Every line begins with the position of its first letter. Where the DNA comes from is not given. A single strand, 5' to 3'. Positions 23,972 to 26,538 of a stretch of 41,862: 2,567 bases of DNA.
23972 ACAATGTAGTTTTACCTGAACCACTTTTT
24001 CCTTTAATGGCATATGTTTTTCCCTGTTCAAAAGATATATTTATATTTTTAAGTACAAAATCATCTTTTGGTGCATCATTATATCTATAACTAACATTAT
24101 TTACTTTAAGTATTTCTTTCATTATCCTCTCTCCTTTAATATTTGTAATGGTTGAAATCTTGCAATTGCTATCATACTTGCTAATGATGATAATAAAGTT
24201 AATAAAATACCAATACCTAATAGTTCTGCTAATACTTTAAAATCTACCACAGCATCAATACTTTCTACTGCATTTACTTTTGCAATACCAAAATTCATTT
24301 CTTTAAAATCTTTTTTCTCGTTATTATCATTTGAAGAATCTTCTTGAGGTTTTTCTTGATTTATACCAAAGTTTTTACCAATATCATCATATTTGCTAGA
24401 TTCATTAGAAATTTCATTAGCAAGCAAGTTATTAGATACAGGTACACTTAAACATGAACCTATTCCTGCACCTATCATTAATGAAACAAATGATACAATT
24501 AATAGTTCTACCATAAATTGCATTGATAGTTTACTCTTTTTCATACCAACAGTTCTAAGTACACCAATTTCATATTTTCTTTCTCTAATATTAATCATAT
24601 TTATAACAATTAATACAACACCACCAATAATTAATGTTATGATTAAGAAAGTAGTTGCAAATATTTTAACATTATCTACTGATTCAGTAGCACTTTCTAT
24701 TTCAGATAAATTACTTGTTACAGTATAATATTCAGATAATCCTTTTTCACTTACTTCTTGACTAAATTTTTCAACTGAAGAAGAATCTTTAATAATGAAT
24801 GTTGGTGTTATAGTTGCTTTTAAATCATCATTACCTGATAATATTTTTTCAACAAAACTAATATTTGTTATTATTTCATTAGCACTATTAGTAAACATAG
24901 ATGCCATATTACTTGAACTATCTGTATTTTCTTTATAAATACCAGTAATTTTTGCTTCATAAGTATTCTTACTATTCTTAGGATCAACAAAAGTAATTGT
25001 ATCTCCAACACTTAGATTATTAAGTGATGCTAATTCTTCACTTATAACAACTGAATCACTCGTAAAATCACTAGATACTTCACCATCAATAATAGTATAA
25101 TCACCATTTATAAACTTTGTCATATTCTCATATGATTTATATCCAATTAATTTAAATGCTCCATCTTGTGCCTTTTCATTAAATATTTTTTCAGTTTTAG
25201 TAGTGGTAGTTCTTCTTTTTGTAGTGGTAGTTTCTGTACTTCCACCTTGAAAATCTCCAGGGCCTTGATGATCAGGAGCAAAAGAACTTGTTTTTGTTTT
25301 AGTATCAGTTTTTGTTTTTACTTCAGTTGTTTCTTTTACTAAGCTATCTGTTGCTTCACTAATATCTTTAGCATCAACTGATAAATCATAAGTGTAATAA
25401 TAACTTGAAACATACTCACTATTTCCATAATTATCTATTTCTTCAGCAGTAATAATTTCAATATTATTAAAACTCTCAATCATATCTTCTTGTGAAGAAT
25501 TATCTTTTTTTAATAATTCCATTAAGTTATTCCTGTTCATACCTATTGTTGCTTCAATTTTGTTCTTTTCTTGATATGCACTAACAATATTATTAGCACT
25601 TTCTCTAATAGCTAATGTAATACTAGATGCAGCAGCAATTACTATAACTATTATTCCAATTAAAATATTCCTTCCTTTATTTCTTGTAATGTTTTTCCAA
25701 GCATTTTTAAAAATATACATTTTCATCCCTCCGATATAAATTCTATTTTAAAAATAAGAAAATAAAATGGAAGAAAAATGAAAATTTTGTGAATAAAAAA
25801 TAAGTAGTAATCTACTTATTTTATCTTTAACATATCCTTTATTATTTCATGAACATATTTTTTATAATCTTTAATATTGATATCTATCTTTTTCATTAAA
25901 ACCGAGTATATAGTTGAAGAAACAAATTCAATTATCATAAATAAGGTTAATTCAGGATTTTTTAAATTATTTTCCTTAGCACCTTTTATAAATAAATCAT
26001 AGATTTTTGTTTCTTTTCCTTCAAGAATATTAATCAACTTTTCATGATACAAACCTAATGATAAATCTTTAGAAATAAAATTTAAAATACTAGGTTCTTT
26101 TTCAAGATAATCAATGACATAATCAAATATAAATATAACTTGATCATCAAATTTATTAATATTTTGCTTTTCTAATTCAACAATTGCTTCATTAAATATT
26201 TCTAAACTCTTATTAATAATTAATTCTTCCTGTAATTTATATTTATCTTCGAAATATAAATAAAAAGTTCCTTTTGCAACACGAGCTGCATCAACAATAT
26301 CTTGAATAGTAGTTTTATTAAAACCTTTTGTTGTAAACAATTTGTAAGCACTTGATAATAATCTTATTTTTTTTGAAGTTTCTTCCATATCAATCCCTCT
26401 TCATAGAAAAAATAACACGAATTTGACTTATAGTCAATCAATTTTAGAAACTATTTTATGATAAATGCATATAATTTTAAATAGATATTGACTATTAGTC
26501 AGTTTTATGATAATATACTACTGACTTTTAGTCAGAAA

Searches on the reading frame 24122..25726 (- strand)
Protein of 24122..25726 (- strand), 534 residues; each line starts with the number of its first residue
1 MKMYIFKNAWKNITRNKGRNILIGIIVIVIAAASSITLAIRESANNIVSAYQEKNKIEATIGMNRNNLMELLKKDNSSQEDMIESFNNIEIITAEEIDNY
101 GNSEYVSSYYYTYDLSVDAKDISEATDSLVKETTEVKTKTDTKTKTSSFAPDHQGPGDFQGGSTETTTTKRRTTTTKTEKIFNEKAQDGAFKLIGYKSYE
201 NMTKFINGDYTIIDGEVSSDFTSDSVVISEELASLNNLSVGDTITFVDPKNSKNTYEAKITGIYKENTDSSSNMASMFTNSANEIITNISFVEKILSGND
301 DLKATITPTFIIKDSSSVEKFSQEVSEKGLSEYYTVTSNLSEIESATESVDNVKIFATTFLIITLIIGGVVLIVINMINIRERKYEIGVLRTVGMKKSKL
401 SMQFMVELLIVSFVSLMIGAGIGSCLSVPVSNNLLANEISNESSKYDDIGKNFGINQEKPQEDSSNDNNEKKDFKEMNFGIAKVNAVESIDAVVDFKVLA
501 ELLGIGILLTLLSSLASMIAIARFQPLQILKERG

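Call 18: search_protein_families(library=pfam, proteins=[window:24122-25726:-], max_evalue=0.00001)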
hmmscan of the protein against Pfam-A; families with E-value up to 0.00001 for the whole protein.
window:24122-25726:- (534 aa): 1 family
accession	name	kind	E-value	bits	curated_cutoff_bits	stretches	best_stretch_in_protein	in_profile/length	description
PF02687.27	FtsX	-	7.4e-15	55.5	25.5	1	359-430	2-73/120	FtsX-like permease C-terminal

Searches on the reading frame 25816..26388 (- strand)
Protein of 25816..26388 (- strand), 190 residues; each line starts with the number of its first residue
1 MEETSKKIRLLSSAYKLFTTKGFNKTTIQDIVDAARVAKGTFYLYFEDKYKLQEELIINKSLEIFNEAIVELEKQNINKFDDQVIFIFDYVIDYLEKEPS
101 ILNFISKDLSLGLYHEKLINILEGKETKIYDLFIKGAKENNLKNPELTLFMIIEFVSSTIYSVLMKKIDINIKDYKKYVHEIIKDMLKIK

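Call 18: search_protein_families(library=pfam, proteins=[window:25816-26388:-], max_evalue=0.00001)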
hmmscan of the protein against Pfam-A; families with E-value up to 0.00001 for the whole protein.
window:25816-26388:- (190 aa): 1 family
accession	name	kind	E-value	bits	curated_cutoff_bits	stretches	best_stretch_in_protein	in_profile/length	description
PF00440.29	TetR_N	-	5.5e-14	52.1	24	1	10-55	1-46/47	Bacterial regulatory proteins, tetR family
